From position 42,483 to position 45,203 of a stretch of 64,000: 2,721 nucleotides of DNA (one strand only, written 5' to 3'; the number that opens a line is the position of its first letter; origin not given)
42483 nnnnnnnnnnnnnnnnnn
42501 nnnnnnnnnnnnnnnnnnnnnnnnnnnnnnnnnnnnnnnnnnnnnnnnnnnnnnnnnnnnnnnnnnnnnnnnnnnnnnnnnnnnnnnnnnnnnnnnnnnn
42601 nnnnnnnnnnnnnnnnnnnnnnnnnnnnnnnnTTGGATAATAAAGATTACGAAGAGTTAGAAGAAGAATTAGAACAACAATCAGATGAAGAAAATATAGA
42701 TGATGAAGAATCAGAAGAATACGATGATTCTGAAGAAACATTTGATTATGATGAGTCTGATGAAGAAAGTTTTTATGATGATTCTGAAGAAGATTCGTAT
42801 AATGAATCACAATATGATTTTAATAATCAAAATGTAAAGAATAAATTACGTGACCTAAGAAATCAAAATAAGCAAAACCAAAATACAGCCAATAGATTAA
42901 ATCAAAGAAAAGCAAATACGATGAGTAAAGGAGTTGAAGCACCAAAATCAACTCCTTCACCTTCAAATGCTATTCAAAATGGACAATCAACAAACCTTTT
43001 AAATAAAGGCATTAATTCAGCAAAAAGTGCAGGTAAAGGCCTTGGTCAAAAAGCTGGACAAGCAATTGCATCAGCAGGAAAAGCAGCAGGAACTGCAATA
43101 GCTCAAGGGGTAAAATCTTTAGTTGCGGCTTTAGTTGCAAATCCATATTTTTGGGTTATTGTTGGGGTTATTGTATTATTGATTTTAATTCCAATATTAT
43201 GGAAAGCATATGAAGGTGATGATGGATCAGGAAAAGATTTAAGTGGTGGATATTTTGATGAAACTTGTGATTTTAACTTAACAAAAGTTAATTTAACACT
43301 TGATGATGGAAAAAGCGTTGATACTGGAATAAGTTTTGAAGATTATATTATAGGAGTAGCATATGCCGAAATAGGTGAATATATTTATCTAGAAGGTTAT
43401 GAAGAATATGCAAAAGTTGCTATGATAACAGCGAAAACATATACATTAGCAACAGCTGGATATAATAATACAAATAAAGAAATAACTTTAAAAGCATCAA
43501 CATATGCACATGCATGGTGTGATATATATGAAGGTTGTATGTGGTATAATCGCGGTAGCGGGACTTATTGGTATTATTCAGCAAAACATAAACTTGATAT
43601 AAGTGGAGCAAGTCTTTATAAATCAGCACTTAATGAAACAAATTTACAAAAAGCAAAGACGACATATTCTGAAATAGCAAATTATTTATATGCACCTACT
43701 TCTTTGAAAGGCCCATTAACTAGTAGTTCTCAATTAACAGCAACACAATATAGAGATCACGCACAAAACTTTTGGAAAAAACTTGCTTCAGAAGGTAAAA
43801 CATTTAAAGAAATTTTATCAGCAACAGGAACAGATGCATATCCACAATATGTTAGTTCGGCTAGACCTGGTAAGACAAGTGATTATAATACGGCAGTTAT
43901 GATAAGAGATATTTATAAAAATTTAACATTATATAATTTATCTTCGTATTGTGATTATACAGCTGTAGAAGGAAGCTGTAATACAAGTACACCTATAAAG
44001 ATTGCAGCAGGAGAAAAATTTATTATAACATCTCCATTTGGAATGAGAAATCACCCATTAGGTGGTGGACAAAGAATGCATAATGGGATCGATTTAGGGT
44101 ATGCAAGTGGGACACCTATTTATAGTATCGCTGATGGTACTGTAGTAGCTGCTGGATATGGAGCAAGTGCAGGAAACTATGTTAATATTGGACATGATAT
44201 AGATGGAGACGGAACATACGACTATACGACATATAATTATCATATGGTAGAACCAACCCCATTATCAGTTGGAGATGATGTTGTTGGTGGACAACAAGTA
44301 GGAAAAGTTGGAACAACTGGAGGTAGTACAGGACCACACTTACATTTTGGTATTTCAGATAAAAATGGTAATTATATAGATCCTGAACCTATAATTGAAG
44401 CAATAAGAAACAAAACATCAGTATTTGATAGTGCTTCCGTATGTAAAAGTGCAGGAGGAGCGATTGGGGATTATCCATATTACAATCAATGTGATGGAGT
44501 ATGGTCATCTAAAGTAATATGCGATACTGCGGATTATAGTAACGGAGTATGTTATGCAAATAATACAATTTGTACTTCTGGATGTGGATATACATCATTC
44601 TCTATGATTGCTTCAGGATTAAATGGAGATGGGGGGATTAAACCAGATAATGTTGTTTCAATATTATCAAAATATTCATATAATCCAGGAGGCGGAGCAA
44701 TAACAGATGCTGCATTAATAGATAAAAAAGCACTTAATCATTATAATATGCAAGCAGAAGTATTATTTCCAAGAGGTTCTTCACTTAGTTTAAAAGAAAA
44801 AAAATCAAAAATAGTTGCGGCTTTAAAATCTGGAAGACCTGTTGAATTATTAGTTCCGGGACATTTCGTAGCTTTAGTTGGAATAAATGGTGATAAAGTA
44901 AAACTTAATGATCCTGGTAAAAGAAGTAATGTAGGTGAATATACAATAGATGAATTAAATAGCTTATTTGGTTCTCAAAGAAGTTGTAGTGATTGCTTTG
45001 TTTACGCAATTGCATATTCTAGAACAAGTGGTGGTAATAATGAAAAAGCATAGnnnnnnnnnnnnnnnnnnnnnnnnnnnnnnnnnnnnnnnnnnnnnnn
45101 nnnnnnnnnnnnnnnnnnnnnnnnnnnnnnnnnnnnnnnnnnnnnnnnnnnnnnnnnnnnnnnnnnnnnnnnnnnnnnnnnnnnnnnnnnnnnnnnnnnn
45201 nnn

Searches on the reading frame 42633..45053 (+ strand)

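Call 6: search_protein_families(library=pfam, proteins=[window:42633-45053:+], max_evalue=0.001)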
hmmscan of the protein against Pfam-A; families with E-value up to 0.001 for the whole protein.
window:42633-45053:+ (806 aa): 1 family
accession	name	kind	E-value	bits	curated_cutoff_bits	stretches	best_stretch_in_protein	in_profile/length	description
PF01551.29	Peptidase_M23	-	5.3e-23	81.5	28.7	1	481-584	1-96/96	Peptidase family M23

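Call 70: search_protein_families(library=ncbifam, proteins=[window:42633-45053:+], max_evalue=0.01)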
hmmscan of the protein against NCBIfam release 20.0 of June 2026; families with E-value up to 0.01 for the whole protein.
window:42633-45053:+ (806 aa): 10 families
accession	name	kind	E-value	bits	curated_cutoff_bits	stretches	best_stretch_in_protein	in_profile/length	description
NF008652.0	PRK11649.1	equivalog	1.3e-17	63.6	341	1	451-574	280-397/439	murein DD-endopeptidase MepM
NF052336.1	PdgHdaseHSB100310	equivalog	2.8e-16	59.8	500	1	465-630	43-201/316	peptidoglycan hydrolase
NF053825.1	PdgNdpepShyA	equivalog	5.5e-16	58.3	700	1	420-577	233-383/425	peptidoglycan DD-endopeptidase ShyA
NF053824.1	PdgNdpepShyC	equivalog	1.2e-15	57.3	700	1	467-573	279-379/429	peptidoglycan DD-endopeptidase ShyC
NF052530.1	Heli_ShapePgp3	exception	8.2e-14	51.4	300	1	464-591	148-267/270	peptidoglycan metallopeptidase Pgp3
NF050804.1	CellDivDipMCaul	equivalog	2.3e-10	40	900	1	466-574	516-613/634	cell division endopeptidase DipM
NF008644.1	PRK11637.1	equivalog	1.6e-07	30.6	270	1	481-587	284-382/385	murein hydrolase activator EnvC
NF004799.0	PRK06148.1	subfamily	1.7e-05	23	1128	1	479-575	437-538/1015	hypothetical protein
NF052529.1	PG_M23_Pgp6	exception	2.3e-05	23.2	600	1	481-575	333-420/452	peptidoglycan metallopeptidase Pgp6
NF040883.1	amid_act_ActS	equivalog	7.6e-05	22.1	375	1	484-584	137-229/242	amidase activator ActS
